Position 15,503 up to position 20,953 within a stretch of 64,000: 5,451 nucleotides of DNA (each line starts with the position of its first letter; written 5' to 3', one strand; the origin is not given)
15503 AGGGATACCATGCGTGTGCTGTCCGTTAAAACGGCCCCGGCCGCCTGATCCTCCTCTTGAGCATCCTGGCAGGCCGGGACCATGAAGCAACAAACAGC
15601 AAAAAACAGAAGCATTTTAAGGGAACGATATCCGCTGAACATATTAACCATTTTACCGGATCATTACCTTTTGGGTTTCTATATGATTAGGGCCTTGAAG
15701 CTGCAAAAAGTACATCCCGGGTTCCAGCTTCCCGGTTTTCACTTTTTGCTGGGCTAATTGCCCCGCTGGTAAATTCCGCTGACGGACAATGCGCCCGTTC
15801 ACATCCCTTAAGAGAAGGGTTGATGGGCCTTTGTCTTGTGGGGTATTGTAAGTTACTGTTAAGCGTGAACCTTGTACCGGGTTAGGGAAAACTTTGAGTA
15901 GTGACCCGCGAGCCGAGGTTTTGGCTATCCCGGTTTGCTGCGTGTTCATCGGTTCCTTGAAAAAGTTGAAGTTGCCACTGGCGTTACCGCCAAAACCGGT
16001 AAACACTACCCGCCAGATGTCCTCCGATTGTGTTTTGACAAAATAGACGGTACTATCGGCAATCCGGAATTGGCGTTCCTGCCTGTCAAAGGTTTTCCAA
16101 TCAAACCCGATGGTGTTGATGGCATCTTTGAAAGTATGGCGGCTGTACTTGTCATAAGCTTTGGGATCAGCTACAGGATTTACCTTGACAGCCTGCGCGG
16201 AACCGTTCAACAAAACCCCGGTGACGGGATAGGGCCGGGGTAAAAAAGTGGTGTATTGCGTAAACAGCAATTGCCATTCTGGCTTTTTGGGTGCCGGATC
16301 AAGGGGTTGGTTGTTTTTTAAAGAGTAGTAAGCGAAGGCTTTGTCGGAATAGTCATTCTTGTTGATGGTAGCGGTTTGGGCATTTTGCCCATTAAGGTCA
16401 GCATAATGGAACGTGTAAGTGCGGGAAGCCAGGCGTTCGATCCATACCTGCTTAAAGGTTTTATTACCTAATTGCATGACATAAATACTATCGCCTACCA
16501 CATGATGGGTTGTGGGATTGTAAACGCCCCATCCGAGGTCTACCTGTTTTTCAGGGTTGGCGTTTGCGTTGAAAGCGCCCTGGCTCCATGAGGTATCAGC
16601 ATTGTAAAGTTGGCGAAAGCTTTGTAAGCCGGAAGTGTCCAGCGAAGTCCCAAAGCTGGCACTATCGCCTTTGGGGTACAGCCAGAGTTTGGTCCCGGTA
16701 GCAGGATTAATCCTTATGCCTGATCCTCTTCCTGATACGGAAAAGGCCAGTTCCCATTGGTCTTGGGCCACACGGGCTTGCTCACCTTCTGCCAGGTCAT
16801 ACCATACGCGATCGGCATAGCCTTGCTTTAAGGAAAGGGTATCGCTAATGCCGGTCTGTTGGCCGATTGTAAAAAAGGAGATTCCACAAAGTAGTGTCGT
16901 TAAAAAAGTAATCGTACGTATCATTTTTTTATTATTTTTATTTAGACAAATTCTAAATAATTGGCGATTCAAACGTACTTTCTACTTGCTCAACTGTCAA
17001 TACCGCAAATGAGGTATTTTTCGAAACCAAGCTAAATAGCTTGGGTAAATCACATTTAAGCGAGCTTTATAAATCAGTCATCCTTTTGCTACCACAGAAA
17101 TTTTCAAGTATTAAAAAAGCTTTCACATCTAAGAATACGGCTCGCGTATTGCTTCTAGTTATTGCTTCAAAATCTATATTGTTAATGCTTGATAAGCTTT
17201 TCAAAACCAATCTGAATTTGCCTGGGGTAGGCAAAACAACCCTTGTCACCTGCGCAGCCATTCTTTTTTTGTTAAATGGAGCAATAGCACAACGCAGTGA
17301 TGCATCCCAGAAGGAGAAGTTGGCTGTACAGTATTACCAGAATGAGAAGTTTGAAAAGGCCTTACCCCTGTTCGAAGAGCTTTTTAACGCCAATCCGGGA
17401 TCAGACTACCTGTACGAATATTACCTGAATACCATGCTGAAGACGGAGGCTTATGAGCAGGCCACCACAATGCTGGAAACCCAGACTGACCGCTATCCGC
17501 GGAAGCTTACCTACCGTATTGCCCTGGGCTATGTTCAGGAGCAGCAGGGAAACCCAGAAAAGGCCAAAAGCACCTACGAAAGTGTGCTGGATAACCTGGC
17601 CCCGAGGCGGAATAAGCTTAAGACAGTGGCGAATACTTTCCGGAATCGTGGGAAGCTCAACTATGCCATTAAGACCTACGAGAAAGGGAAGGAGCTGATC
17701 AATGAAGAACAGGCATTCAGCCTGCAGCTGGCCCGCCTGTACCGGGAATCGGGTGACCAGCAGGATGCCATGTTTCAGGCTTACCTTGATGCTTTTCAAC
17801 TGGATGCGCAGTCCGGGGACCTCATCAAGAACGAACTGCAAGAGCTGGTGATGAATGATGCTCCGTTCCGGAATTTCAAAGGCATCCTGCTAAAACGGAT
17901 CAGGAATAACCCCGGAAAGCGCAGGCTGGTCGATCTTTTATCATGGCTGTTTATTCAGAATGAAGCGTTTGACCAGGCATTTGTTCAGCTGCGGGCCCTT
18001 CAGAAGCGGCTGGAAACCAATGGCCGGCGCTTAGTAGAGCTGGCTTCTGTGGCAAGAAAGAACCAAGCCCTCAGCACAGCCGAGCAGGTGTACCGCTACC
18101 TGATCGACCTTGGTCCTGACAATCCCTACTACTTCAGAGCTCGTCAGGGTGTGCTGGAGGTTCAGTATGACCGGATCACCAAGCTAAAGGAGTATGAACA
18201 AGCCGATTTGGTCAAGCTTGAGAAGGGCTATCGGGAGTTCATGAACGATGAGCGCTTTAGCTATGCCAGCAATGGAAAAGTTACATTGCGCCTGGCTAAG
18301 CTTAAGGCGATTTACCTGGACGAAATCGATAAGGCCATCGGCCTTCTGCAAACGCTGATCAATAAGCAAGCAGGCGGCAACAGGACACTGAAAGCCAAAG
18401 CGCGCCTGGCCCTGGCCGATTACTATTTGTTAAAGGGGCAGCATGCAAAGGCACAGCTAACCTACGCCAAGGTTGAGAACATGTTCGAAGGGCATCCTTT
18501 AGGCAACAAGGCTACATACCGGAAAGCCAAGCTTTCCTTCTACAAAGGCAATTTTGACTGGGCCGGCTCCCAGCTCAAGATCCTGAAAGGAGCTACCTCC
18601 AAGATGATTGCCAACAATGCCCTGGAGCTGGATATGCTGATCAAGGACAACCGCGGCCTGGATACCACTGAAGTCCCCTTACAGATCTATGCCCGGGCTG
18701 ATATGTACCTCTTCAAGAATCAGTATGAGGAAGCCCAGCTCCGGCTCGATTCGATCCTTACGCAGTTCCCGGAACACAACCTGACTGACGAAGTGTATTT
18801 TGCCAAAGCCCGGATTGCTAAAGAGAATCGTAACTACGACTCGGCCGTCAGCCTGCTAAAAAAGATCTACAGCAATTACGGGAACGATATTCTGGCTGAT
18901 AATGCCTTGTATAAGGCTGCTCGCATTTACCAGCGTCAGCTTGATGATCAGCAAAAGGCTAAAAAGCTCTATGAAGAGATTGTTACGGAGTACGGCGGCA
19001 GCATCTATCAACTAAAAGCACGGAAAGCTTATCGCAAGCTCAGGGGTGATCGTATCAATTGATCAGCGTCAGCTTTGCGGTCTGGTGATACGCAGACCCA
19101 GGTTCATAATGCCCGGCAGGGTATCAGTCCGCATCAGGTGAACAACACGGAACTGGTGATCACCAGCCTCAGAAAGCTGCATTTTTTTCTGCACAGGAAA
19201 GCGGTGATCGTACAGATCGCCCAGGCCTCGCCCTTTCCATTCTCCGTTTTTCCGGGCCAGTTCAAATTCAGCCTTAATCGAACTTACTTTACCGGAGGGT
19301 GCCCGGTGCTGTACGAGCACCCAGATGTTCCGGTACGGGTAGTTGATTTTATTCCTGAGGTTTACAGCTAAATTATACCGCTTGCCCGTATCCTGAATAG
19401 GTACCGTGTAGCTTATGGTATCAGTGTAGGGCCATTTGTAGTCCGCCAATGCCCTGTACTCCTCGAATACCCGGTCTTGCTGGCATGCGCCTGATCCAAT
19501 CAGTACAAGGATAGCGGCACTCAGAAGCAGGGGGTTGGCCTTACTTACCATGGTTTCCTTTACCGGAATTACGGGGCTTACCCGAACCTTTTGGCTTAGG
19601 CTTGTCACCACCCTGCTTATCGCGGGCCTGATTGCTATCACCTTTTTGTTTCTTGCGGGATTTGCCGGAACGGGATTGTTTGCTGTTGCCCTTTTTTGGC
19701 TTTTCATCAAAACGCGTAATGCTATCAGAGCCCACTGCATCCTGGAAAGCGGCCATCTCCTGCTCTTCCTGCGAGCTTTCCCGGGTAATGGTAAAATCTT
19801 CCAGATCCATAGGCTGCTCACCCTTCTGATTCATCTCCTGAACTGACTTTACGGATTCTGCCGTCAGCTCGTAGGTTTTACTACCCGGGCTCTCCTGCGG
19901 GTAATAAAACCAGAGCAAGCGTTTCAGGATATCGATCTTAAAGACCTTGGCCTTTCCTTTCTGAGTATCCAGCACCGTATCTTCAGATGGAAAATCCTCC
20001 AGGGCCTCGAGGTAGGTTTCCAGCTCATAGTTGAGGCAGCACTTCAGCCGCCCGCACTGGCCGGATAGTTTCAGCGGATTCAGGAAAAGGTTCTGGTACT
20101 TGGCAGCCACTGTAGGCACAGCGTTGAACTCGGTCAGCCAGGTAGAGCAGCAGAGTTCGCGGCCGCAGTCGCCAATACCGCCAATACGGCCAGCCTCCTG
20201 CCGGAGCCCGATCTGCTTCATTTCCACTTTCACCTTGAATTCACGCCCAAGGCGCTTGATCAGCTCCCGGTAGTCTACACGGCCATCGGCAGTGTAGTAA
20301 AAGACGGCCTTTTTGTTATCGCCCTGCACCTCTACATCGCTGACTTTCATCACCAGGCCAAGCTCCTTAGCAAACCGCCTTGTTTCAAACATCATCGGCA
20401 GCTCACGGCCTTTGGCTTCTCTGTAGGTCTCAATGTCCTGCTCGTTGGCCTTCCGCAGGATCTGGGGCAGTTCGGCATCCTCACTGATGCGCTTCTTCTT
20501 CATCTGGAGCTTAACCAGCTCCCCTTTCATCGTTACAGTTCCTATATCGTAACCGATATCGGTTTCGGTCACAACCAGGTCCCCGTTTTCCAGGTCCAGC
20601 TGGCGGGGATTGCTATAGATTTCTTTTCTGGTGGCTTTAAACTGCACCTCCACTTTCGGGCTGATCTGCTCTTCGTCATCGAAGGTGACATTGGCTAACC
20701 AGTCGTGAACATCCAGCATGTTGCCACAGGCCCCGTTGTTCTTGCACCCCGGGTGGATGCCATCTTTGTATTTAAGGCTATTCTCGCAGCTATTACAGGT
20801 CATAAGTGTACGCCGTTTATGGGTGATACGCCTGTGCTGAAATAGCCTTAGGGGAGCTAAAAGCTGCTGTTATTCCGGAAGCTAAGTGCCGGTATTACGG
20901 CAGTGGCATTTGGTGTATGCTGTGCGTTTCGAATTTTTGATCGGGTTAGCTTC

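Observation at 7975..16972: Complete heme acquisition locus whose first gene is an HmuY-like paralog carrying a T9SS secretion tail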

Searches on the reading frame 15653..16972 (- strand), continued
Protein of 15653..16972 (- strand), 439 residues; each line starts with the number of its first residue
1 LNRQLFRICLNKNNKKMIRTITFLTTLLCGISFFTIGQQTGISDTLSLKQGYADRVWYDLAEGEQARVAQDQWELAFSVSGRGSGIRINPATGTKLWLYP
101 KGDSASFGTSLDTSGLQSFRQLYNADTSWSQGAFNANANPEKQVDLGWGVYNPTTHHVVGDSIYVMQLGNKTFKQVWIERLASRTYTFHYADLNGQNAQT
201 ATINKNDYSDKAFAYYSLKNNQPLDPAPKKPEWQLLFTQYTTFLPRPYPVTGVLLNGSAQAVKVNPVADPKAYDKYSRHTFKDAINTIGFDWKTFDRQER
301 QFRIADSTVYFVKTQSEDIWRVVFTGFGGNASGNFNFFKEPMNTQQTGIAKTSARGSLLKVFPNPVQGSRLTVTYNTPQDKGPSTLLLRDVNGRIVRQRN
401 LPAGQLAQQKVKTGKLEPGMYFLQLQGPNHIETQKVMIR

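Call 46: search_protein_families(library=pfam, proteins=[L049:11321-12289:+, L049:12267-12863:+, L044:11252-12160:+, L044:12163-12621:+, L010:12319-12753:+, L010:12740-13084:+, L001:12180-13565:+], max_evalue=0.01)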
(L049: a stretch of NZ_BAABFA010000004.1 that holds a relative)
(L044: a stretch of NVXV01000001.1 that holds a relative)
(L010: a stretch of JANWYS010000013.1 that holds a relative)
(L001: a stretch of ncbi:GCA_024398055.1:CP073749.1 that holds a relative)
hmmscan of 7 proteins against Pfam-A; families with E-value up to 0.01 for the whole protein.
L049:11321-12289:+ (322 aa): 2 families
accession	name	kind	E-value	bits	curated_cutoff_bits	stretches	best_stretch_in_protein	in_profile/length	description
PF01903.22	CbiX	-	1.4e-15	57.9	22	1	53-170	1-100/106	CbiX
PF00762.24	Ferrochelatase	-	0.0044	16.5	27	0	87-157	93-162/317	Ferrochelatase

L049:12267-12863:+ (198 aa): 3 families
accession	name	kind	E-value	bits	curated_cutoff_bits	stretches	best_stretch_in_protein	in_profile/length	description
PF16357.10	PepSY_TM_like_2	-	3.3e-16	60.3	27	1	36-194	21-194/197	Putative PepSY_TM-like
PF03929.21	PepSY_TM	-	5.9e-05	23.5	28.8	0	103-173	88-162/295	PepSY-associated TM region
PF10067.14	DUF2306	-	0.003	18.1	31.6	0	15-47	21-53/147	Predicted membrane protein (DUF2306)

L044:11252-12160:+ (302 aa): 1 family
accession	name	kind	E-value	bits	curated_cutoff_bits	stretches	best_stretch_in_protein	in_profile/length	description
PF20311.3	DUF6607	-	1.3e-109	366.4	27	1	13-301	6-295/296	Family of unknown function (DUF6607)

L044:12163-12621:+ (152 aa): 1 family
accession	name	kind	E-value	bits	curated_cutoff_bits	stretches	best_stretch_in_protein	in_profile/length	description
PF13564.11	DoxX_2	-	2.5e-07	31.2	26.3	1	12-129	1-98/103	DoxX-like family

L010:12319-12753:+ (144 aa): 0 families

L010:12740-13084:+ (114 aa): 1 family
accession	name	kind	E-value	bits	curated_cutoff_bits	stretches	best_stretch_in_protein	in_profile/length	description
PF20391.3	DUF6686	-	4.4e-09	36.8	23.9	1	4-96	3-98/117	Family of unknown function (DUF6686)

L001:12180-13565:+ (461 aa): 2 families
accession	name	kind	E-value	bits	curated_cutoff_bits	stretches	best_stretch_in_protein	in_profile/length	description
PF04205.19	FMN_bind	-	9e-13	49.1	22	1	158-232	1-74/77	FMN-binding domain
PF12801.12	Fer4_5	-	1.1e-11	45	22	2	332-369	11-47/48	4Fe-4S binding domain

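Call 55: find_encoding_contigs(protein=P0001, flank=10000, max_places=2)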
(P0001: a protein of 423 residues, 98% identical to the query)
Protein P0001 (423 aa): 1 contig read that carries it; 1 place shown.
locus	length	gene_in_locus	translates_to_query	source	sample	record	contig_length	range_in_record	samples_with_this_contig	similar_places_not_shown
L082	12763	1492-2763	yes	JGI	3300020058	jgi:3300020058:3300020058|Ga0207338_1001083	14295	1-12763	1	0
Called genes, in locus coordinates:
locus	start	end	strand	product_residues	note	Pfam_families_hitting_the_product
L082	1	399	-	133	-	?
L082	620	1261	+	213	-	PF00072:Response_reg, PF00196:GerE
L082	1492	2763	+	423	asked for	PF18962:Por_Secre_tail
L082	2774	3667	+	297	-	PF01497:Peripla_BP_2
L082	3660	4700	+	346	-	PF01032:FecCD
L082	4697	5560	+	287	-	PF00005:ABC_tran, PF02463:SMC_N (faint), PF13304:AAA_21 (faint)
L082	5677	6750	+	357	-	PF05171:HemS, PF06228:ChuX_HutX, PF05171:HemS, PF06228:ChuX_HutX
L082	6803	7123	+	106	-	PF20391:DUF6686 (weak)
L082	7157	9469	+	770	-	PF07715:Plug, PF00593:TonB_dep_Rec_b-barrel, PF14905:OMP_b-brl_3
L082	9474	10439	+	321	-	PF14064:HmuY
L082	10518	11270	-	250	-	PF16125:DUF4837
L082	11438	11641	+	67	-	-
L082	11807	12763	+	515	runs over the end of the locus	PF00171:Aldedh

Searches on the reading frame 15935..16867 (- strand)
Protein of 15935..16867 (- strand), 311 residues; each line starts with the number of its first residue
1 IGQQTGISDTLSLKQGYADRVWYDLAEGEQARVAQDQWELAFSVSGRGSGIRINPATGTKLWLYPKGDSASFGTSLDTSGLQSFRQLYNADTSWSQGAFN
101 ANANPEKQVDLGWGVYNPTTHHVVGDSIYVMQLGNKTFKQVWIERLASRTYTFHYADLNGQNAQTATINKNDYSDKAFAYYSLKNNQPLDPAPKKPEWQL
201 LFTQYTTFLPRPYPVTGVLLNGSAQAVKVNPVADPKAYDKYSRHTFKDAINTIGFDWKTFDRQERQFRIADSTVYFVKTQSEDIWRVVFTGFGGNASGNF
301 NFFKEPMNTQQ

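Call 77: search_protein_representatives(protein=window:15935-16867:-)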
Query: 311 residues. Proteins with E-value up to 0.001 (for the whole library): 1646; up to 1e-10: 1070; up to 1e-30: 650. The best 150 are listed.
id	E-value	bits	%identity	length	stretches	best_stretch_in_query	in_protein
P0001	6.6e-207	701.9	98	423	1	1-311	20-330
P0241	9.1e-95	333.5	50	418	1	2-306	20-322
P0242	5.8e-93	327.6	35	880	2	12-302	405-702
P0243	1.7e-90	319.5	47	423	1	7-309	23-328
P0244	1.6e-89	316.3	51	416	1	7-306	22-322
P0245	1.7e-87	309.6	36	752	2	10-309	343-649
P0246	2.5e-87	309.1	35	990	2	7-304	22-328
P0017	1.3e-84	300.1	47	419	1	8-304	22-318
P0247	1.4e-83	296.7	47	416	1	7-309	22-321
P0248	5.4e-83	294.8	45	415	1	8-307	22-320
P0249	1.4e-82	293.4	46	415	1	8-305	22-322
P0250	2.3e-82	292.7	46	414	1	6-309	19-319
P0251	3.1e-82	292.3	46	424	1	4-309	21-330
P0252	2.6e-81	289.3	44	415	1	4-308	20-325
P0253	1.1e-80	287.2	45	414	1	8-306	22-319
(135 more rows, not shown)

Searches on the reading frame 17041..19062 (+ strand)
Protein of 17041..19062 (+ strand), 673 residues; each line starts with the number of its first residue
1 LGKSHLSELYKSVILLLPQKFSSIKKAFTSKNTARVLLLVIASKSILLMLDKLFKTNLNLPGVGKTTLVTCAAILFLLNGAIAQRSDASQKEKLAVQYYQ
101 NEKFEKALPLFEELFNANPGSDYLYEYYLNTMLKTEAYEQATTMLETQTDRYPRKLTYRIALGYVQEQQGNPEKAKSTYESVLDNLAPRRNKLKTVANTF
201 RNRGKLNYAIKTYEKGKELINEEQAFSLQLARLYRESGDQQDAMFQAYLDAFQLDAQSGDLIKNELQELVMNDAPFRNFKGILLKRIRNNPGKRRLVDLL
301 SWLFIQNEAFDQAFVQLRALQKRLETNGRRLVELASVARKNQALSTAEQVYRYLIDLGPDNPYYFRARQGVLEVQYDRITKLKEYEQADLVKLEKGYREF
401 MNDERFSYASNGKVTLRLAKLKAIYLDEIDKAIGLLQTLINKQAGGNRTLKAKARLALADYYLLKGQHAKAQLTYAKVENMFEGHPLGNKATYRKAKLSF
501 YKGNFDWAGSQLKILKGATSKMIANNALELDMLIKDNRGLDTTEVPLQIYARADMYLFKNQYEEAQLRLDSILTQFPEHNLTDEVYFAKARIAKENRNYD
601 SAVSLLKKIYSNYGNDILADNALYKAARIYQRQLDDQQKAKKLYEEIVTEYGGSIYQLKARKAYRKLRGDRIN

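Call 76: search_protein_families(library=pfam, proteins=[window:17041-19062:+], max_evalue=0.0001)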
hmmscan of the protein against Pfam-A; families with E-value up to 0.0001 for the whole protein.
window:17041-19062:+ (673 aa): 8 families
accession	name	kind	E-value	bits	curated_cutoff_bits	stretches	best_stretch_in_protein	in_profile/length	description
PF13428.12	TPR_14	-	6.3e-15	54.6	23.5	0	94-128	7-41/44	Tetratricopeptide repeat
PF13424.12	TPR_12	-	1.3e-13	51.3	30.1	0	426-483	16-76/77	Tetratricopeptide repeat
PF14559.12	TPR_19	-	2.1e-11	44.4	25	0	99-153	2-56/68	Tetratricopeptide repeat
PF13174.12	TPR_6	-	2.3e-11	44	26.3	0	622-654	2-33/33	Tetratricopeptide repeat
PF13432.12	TPR_16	-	2.5e-10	41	32.7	0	550-615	1-63/65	Tetratricopeptide repeat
PF25058.1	ARM_TT21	-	3.4e-09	37.3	27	1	552-647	63-155/155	Tetratricopeptide repeat protein 21 ARM repeat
PF13181.12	TPR_8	-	1.4e-07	31.6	25.7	0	160-183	5-28/34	Tetratricopeptide repeat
PF07719.23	TPR_2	-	2.2e-07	30.9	27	0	94-120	7-33/34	Tetratricopeptide repeat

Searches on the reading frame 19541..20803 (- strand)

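Call 76: search_protein_families(library=pfam, proteins=[window:19541-20803:-], max_evalue=0.0001)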
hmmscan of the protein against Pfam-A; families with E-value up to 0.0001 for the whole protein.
window:19541-20803:- (420 aa): 1 family
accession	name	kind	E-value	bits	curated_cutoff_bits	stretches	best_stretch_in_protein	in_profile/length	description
PF04468.17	PSP1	-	4.2e-27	94.7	27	1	114-198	2-86/86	PSP1 C-terminal conserved region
